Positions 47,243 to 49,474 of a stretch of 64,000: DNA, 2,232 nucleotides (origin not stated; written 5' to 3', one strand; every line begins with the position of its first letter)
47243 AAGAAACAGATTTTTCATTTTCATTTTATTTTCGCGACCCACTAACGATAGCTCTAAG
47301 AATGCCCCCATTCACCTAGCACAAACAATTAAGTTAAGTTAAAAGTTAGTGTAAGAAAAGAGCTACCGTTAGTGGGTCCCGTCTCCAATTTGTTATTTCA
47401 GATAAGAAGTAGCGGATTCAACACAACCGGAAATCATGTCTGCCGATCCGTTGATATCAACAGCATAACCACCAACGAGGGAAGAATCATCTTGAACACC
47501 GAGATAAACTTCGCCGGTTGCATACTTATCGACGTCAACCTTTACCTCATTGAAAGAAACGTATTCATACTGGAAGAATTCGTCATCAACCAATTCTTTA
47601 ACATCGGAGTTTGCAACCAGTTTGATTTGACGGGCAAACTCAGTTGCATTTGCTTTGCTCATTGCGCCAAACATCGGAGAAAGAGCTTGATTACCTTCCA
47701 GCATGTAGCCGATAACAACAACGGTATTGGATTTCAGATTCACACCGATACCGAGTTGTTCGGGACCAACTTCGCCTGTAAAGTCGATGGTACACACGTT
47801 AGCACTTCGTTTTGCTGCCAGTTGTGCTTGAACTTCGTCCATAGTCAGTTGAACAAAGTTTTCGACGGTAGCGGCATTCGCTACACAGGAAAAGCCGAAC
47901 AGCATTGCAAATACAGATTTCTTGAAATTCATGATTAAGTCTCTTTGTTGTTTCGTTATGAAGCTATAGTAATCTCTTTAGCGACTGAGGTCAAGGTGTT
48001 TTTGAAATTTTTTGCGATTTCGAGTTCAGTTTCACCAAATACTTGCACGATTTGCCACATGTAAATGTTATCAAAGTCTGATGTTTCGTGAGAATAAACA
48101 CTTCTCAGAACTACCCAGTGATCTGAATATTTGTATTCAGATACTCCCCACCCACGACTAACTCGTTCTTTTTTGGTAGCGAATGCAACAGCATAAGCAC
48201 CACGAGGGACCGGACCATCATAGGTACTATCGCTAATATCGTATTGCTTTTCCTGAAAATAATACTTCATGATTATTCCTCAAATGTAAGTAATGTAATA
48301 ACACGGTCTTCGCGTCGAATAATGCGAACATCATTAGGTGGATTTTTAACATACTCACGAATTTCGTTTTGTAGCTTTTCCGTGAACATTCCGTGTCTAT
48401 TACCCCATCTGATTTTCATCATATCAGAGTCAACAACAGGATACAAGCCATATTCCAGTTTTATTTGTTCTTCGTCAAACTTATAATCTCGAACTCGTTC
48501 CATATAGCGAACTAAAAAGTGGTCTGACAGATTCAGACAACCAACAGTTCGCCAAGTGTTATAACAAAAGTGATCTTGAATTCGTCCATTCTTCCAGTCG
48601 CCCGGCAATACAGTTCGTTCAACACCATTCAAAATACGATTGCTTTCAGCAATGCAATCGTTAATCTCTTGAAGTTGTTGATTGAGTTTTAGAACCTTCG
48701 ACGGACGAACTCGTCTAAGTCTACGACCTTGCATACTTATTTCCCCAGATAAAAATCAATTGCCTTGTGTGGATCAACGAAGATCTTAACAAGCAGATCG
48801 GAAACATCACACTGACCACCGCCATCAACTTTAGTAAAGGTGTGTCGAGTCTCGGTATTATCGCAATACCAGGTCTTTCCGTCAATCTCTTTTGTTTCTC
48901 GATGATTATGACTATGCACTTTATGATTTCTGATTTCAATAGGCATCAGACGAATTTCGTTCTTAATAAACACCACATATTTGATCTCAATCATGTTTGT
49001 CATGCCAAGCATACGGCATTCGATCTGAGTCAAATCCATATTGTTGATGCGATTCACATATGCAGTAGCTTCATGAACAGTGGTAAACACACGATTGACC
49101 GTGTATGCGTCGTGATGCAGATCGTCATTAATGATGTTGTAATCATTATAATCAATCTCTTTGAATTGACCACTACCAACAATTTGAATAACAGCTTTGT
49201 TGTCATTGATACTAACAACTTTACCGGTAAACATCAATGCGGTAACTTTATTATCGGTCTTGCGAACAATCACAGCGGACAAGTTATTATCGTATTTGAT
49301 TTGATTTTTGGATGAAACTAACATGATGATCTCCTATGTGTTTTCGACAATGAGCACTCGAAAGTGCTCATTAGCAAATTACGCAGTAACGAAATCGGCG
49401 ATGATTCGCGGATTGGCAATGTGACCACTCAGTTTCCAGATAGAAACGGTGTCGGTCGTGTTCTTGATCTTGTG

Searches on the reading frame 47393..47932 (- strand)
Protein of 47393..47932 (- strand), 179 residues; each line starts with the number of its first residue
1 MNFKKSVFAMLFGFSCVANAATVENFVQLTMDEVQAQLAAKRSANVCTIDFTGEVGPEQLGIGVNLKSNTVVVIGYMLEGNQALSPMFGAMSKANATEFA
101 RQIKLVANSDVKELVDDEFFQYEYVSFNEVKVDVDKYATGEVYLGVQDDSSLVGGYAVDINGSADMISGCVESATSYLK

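Call 23: find_related_loci(query=window:47393-47932:-, collection=viral_contigs, flank=2500)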
Query window:47393-47932:- (179 aa) in viral_contigs; peptide patterns used: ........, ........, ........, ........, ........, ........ (x = any residue, [..] = any of these).
13 stretches matched a pattern; 3 encode a relative of the query (tblastn E <= 1e-3); 3 distinct loci.
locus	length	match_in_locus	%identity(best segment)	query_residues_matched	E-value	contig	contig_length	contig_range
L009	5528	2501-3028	72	3-178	3e-86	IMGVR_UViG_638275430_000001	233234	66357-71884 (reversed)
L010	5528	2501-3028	71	3-178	1e-84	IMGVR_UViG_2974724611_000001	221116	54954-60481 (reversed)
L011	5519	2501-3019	53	5-178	7e-53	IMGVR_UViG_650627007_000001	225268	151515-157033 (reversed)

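Call 42: search_dna_similar(query=window:47393-47932:-, collection=phages, mode=protein, max_rows=40, max_evalue=0.001)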
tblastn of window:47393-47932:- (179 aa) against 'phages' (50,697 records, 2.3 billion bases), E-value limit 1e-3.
Records with a match: 13; places in all: 13; records where one place covers at least 80% of the query: 13.
Best place of each record, by identity: >=99% 5; 60-80% 5; <60% 3.
By first word of the organism name: Aeromonas 13.
By host as written in the record: Aeromonas salmonicida 7; Aeromonas hydrophila 4; Aeromonas hydrophila BIOTECH 10089 1; - 1.
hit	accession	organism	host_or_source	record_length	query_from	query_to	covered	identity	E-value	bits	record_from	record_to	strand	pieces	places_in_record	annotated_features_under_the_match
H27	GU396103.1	Aeromonas phage PX29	Aeromonas salmonicida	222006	1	179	100%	100.0%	4e-114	361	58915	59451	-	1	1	conserved hypothetical protein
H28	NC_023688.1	Aeromonas phage PX29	Aeromonas salmonicida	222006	1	179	100%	100.0%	4e-114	361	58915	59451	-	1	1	hypothetical protein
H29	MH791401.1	Aeromonas phage AsFcp_2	Aeromonas salmonicida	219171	1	179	100%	99.4%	3e-113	358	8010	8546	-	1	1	hypothetical protein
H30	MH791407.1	Aeromonas phage AsFcp_4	Aeromonas salmonicida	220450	1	179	100%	99.4%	3e-113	358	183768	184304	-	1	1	hypothetical protein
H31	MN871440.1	Aeromonas phage AsFcp_1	Aeromonas salmonicida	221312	1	179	100%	99.4%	3e-113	358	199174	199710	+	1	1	record has no annotation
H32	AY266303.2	Aeromonas phage Aeh1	Aeromonas hydrophila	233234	3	178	98%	72.2%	3e-81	267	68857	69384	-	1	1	hypothetical protein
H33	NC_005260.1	Aeromonas phage Aeh1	Aeromonas hydrophila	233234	3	178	98%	72.2%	3e-81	267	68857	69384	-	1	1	hypothetical protein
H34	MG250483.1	Aeromonas phage Ah1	Aeromonas hydrophila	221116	3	178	98%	71.0%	1e-79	262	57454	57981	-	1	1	hypothetical protein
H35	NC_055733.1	Aeromonas phage Ah1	Aeromonas hydrophila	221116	3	178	98%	71.0%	1e-79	262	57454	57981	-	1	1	hypothetical protein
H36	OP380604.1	Aeromonas phage avDM12-TAAL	Aeromonas hydrophila BIOTECH 10089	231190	3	178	98%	71.0%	3e-79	261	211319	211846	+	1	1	hypothetical protein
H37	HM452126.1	Aeromonas phage phiAS5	Aeromonas salmonicida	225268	5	178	97%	53.4%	7e-48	171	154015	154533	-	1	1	hypothetical protein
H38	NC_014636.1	Aeromonas phage phiAS5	Aeromonas salmonicida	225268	5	178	97%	53.4%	7e-48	171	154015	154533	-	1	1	hypothetical protein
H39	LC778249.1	Aeromonas phage phiWae14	urban sewage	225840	5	178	97%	53.4%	7e-48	171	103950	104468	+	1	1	hypothetical protein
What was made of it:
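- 47393..47932 (-): Upstream gene PX29p095, 179 aa with a signal peptide. Its stop codon TAA is at 47393-47395. Orthologues are 71-72% identical in the Aeh1 group and 53% in phiAS5 (call 42).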

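Call 44: find_homologous_proteins(query=window:47393-47932:-, max_evalue=0.001)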
Query window:47393-47932:- (179 aa): 4 proteins with E <= 0.001 among 73 candidates.
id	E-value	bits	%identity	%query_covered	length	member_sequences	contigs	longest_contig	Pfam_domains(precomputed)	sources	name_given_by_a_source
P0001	2.3e-107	374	99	100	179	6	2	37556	-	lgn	-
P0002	1.7e-76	274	72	98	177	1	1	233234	-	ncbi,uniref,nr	ncbi:hypothetical protein Aeh1ORF096c [Aeromonas phage Aeh1]|uniref:Uncharacterized protein n=1 Tax=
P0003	2.9e-74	267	71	98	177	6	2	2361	-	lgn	-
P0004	2.6e-45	172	53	97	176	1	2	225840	-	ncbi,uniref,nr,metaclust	ncbi:hypothetical protein phiAS5_ORF0227 [Aeromonas phage phiAS5]|uniref:Uncharacterized protein n=1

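Call 45: find_encoding_contigs(protein=P0003, flank=1500, max_places=6)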
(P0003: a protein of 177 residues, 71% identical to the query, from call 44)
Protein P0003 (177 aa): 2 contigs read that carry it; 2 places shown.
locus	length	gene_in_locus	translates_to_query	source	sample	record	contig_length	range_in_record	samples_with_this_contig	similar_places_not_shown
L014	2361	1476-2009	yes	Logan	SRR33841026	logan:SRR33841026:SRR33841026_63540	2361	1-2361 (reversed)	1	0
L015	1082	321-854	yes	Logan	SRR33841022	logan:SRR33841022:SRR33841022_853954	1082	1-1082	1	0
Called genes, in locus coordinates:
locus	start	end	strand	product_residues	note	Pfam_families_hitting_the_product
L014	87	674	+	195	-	PF23772:Phage_g100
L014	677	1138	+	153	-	-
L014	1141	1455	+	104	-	-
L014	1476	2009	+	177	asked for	-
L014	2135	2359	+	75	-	?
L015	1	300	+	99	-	?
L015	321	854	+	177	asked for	-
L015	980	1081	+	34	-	?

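Call 46: find_encoding_contigs(protein=P0001, flank=1500, max_places=6)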
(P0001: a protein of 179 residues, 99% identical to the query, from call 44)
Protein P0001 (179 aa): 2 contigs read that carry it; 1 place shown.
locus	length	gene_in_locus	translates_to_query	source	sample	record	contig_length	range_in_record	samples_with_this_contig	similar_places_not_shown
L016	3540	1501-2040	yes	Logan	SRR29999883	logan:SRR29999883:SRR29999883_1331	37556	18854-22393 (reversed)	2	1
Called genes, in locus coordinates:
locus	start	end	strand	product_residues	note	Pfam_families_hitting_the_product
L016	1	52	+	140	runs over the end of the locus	-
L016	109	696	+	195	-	-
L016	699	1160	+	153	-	-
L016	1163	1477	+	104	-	-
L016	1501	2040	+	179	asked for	-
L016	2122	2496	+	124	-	-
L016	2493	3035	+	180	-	-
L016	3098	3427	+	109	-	-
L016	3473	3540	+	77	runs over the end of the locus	-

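Call 60: search_protein_families(library=pfam, proteins=[window:47393-47932:-], max_evalue=0.01)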
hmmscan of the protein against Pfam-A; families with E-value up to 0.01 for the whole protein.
window:47393-47932:- (179 aa): 1 family
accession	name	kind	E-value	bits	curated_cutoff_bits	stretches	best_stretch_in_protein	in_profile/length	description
PF17478.7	VP4_helical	-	0.0039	17.2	27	1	100-138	186-225/292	Rotavirus VP4 helical domain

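Call 61: search_protein_families(library=phrogs, proteins=[window:47393-47932:-], max_evalue=0.001)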
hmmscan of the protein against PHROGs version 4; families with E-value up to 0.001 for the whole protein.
window:47393-47932:- (179 aa): 1 family
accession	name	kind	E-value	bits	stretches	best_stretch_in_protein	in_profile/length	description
phrog_21751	-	unknown function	1.4e-103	345.4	1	1-179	1-179/179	-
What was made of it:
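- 47393..47932 (-): It belongs to PHROG 21751, of unknown function (call 61).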

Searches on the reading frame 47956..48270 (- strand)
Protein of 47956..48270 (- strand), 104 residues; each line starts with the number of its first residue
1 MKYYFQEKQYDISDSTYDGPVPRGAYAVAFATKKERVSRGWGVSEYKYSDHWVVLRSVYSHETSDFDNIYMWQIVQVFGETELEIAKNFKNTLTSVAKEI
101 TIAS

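Call 60: search_protein_families(library=pfam, proteins=[window:47956-48270:-], max_evalue=0.01)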
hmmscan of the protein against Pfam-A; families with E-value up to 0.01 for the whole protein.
window:47956-48270:- (104 aa): 0 families

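Call 61: search_protein_families(library=phrogs, proteins=[window:47956-48270:-], max_evalue=0.001)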
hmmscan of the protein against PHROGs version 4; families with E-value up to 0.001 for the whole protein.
window:47956-48270:- (104 aa): 1 family
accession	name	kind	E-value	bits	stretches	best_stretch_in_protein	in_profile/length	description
phrog_20400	-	unknown function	1.6e-60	202.6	1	1-103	1-103/104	-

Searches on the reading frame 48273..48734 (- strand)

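Call 60: search_protein_families(library=pfam, proteins=[window:48273-48734:-], max_evalue=0.01)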
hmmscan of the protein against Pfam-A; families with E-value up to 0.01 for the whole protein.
window:48273-48734:- (153 aa): 0 families

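Call 61: search_protein_families(library=phrogs, proteins=[window:48273-48734:-], max_evalue=0.001)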
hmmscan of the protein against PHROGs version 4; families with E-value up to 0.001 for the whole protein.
window:48273-48734:- (153 aa): 1 family
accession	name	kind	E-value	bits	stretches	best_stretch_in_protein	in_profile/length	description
phrog_11970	-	unknown function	1.2e-88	295.7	1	1-153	1-153/156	-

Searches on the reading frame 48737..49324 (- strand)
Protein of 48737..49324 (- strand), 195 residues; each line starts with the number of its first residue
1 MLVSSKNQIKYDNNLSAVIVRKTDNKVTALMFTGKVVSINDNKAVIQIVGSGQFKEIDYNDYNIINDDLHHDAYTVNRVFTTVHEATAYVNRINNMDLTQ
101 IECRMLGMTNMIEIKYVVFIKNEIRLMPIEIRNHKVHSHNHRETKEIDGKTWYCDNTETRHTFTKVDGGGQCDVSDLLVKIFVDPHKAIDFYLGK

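Call 60: search_protein_families(library=pfam, proteins=[window:48737-49324:-], max_evalue=0.01)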
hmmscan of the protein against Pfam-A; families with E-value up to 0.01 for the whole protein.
window:48737-49324:- (195 aa): 1 family
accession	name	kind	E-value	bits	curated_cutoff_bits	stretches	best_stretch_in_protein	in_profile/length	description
PF23772.1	Phage_g100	-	0.0002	22.8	27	1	34-93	46-105/105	Phage g100-like protein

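Call 61: search_protein_families(library=phrogs, proteins=[window:48737-49324:-], max_evalue=0.001)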
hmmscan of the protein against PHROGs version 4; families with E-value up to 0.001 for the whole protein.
window:48737-49324:- (195 aa): 1 family
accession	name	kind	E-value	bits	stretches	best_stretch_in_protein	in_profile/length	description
phrog_21880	-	unknown function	2.9e-104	348.1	1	1-195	1-195/195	-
